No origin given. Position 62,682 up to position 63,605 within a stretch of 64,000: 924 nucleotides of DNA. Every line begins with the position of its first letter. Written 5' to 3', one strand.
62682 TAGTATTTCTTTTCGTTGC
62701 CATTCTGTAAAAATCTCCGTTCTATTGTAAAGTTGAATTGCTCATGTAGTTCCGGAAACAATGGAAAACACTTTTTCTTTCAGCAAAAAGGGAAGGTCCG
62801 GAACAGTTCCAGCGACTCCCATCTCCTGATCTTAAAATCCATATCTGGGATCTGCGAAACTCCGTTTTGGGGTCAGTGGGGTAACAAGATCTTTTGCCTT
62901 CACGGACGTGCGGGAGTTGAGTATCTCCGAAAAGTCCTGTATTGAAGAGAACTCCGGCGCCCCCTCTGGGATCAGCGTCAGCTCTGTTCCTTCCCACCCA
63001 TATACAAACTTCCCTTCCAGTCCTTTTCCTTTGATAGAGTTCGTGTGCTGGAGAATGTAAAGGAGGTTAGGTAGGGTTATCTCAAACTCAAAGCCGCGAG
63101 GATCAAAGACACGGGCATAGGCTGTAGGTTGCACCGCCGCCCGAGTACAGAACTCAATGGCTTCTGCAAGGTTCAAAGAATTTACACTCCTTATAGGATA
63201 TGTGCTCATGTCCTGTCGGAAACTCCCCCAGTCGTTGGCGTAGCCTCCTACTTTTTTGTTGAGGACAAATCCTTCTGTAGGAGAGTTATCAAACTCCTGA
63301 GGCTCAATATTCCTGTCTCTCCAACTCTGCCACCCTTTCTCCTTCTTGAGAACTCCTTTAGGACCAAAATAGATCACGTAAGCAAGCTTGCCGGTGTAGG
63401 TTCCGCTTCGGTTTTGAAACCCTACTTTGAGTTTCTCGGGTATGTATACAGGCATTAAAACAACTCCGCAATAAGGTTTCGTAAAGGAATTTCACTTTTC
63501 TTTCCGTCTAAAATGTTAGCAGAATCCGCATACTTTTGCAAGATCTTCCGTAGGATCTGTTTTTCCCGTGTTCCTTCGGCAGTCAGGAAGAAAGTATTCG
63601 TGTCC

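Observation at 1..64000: Asymmetric 8-mer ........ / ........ is iterated about 70 times across the element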

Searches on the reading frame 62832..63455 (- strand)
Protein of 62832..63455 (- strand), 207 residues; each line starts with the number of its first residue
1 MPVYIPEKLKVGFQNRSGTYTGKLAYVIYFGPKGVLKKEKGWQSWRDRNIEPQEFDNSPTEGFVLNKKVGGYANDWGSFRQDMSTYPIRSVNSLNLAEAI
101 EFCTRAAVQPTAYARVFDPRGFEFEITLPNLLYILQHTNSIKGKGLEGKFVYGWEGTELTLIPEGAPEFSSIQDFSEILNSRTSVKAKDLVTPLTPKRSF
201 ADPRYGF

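Call 28: search_protein_families(library=pfam, proteins=[window:62832-63455:-], max_evalue=0.01)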
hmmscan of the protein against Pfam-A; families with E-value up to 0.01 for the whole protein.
window:62832-63455:- (207 aa): 0 families

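Call 33: find_encoding_contigs(protein=window:62832-63455:-, flank=10000, max_places=3)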
Protein window:62832-63455:- (207 aa): no gene with exactly this product is on record in the collection.
